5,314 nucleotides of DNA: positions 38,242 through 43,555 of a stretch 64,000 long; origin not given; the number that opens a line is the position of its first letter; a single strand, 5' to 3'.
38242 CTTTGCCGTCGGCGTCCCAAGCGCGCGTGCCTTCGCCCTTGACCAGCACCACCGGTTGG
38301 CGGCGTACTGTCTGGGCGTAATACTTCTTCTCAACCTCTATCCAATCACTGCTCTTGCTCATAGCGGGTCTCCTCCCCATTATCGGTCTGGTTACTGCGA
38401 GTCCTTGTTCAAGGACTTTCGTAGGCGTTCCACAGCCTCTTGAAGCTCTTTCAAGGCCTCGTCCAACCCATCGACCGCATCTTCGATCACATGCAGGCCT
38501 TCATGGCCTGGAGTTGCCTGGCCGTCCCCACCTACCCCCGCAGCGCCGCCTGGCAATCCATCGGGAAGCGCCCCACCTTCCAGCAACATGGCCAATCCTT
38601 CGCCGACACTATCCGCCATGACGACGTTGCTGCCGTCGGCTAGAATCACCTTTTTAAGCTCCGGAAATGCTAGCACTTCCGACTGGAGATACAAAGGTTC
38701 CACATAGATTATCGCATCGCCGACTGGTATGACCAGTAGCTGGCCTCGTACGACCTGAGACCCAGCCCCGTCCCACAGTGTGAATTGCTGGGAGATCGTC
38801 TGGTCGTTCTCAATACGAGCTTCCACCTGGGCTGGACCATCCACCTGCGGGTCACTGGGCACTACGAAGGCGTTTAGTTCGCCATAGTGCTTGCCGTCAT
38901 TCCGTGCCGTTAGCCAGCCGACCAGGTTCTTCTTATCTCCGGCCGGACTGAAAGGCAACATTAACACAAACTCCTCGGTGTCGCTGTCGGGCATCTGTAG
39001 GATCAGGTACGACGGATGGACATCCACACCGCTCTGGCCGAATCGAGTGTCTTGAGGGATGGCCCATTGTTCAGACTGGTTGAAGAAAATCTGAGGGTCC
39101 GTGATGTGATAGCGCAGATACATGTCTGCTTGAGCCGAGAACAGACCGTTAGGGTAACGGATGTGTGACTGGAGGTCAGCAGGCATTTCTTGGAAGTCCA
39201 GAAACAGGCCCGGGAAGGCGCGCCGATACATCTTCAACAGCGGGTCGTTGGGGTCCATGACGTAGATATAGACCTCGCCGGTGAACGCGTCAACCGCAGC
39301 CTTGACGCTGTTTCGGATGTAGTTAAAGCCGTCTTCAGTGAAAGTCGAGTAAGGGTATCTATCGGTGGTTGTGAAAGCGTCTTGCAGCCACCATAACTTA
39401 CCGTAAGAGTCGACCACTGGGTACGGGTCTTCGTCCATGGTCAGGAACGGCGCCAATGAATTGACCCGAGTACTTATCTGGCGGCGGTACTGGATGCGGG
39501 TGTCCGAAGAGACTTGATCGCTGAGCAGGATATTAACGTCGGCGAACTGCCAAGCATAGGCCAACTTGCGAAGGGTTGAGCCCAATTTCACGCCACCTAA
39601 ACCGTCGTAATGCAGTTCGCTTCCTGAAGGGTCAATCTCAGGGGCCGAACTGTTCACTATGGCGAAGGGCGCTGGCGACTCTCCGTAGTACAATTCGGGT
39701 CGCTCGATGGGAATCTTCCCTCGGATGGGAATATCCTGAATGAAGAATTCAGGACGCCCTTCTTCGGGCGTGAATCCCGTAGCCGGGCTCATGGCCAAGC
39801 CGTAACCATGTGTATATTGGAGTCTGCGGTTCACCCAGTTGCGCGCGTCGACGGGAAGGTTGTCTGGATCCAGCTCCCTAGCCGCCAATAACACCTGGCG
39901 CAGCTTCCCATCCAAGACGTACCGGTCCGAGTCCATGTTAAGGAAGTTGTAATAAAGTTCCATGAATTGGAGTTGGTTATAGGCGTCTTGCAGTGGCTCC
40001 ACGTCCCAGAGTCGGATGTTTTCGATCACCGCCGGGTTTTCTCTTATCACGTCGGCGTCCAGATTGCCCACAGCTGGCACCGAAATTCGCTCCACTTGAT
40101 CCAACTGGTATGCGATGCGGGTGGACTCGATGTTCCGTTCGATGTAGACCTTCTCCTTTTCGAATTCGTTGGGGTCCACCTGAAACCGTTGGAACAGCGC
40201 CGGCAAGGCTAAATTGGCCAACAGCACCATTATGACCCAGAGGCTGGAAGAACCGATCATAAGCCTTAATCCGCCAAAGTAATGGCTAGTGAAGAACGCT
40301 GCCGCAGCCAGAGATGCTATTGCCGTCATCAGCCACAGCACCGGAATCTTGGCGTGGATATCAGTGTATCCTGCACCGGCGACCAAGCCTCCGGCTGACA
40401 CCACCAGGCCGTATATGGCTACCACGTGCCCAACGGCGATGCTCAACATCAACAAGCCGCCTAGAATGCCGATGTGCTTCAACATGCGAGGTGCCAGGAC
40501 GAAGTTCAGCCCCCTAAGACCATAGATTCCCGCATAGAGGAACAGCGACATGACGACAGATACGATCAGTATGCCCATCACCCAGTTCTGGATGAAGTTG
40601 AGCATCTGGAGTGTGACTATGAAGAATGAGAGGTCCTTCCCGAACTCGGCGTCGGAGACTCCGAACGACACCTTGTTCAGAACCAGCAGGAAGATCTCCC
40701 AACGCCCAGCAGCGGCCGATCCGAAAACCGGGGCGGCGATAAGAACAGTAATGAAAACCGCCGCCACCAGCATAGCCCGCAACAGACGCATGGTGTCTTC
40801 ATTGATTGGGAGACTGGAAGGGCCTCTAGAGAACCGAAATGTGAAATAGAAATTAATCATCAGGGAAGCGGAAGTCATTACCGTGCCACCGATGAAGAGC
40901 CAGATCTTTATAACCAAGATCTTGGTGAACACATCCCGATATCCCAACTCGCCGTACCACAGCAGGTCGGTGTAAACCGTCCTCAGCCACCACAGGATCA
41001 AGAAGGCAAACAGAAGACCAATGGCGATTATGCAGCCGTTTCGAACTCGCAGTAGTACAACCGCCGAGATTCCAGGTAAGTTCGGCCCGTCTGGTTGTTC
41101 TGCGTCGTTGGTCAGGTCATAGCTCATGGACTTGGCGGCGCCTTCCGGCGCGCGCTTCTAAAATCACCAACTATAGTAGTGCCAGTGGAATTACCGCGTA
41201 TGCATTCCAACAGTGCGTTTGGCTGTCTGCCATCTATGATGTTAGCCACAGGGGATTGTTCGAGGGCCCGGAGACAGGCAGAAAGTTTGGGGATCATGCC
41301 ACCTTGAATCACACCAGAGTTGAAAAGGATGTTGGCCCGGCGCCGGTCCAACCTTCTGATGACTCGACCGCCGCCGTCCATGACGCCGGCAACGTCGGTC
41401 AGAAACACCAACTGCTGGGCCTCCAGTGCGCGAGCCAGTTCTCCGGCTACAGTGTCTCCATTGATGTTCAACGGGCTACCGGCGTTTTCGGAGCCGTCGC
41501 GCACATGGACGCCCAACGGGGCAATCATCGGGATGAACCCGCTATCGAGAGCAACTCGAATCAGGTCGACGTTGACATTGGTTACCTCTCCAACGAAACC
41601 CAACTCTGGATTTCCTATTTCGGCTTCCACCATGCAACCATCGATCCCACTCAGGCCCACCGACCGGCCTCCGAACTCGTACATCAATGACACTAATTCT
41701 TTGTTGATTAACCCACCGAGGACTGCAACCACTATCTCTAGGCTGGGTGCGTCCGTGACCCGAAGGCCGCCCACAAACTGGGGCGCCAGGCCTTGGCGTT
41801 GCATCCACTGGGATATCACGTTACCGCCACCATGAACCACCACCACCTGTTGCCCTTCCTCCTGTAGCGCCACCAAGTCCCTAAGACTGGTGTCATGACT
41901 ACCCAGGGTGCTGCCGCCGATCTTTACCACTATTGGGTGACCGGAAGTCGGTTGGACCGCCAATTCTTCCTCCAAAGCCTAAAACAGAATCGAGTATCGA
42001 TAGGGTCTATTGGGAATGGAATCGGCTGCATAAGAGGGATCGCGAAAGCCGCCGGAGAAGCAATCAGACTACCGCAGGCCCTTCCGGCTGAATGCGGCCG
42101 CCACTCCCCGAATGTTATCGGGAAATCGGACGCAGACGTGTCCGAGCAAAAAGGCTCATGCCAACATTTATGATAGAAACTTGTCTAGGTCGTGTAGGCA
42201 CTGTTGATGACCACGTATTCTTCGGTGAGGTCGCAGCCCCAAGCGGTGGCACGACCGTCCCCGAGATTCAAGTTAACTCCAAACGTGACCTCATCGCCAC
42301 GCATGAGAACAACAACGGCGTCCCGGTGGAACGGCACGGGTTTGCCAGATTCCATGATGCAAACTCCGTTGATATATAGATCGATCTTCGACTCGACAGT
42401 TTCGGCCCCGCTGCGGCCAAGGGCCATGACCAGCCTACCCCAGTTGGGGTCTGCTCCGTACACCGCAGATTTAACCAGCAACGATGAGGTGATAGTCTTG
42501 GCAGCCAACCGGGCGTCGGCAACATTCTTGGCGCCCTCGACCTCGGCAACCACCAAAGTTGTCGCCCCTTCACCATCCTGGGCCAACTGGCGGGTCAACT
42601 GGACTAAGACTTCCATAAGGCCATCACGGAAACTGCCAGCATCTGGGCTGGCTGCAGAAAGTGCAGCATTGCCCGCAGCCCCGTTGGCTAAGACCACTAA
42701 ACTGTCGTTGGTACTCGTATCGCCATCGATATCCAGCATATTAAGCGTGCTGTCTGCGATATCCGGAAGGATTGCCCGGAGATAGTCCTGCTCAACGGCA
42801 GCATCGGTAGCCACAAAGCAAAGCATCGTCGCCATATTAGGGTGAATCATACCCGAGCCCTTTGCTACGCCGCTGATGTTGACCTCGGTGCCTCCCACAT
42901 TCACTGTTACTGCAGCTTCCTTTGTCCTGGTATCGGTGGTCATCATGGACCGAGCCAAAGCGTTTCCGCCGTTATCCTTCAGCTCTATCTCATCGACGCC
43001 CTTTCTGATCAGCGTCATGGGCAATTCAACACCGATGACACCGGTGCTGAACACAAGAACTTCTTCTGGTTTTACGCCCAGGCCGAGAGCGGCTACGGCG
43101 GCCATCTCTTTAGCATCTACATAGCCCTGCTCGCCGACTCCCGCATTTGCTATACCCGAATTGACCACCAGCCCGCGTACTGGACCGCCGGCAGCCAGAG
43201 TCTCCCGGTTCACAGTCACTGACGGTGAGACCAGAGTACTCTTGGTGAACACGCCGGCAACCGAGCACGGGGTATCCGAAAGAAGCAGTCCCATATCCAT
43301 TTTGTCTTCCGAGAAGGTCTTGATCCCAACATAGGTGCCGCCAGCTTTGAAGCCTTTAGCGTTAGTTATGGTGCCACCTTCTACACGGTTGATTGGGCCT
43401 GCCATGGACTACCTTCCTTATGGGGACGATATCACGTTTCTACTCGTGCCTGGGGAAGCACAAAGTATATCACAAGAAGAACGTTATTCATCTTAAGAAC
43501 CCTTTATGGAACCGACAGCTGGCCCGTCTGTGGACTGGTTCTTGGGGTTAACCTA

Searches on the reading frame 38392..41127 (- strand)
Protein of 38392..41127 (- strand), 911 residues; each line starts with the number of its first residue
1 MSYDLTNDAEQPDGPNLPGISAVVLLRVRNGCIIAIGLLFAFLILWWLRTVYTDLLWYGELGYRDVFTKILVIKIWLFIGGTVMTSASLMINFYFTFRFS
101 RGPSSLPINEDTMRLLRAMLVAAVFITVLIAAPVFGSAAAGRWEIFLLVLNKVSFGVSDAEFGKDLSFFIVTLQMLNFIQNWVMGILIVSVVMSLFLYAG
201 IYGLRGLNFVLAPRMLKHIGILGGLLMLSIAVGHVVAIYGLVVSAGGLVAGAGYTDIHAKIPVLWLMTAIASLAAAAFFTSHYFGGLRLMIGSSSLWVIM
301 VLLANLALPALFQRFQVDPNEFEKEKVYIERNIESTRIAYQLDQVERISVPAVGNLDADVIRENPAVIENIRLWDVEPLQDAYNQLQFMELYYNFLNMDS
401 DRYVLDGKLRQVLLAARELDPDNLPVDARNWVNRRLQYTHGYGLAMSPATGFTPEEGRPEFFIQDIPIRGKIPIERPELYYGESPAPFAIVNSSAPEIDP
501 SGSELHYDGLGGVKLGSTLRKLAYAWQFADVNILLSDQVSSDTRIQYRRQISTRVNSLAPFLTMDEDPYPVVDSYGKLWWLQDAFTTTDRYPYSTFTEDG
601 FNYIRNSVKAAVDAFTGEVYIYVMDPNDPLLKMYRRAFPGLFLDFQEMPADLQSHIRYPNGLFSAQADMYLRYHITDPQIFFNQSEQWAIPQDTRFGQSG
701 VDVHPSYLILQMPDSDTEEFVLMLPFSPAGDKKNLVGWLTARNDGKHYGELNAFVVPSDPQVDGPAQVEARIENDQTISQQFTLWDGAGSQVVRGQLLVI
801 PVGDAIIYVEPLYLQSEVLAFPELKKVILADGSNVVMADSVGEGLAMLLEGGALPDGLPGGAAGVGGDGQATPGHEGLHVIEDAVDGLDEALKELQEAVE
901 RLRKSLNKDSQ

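Call 87: search_protein_families(library=pfam, proteins=[window:38392-41127:-], max_evalue=0.0001)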
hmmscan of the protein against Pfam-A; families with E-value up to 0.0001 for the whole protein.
window:38392-41127:- (911 aa): 1 family
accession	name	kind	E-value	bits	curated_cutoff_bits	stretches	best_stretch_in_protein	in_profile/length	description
PF03699.18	UPF0182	-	2.2e-253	843.4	27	1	33-785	3-770/770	Uncharacterised protein family (UPF0182)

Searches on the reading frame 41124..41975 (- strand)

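Call 87: search_protein_families(library=pfam, proteins=[window:41124-41975:-], max_evalue=0.0001)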
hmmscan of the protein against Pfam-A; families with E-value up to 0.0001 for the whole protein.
window:41124-41975:- (283 aa): 1 family
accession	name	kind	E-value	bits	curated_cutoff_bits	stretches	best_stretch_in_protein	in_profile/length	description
PF00696.33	AA_kinase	-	4.4e-45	154.7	24.9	1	15-241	3-226/234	Amino acid kinase family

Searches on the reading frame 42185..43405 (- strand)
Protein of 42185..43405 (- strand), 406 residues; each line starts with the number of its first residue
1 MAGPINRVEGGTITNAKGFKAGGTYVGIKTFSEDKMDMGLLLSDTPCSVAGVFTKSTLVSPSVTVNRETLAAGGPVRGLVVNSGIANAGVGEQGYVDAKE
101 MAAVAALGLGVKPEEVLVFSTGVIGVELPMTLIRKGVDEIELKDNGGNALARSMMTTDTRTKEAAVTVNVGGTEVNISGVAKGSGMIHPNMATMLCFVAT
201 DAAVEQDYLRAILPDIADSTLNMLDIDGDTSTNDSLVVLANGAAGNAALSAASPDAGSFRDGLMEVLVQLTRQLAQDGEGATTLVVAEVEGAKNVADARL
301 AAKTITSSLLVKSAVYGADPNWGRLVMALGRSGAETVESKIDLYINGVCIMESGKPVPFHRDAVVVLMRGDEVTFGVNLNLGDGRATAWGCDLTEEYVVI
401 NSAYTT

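Call 89: search_protein_families(library=pfam, proteins=[window:42185-43405:-], max_evalue=0.0001)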
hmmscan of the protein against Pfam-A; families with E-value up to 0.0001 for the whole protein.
window:42185-43405:- (406 aa): 1 family
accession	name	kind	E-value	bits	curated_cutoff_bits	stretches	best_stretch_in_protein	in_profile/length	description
PF01960.23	ArgJ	-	2.8e-133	444.7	32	1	21-406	2-377/377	ArgJ family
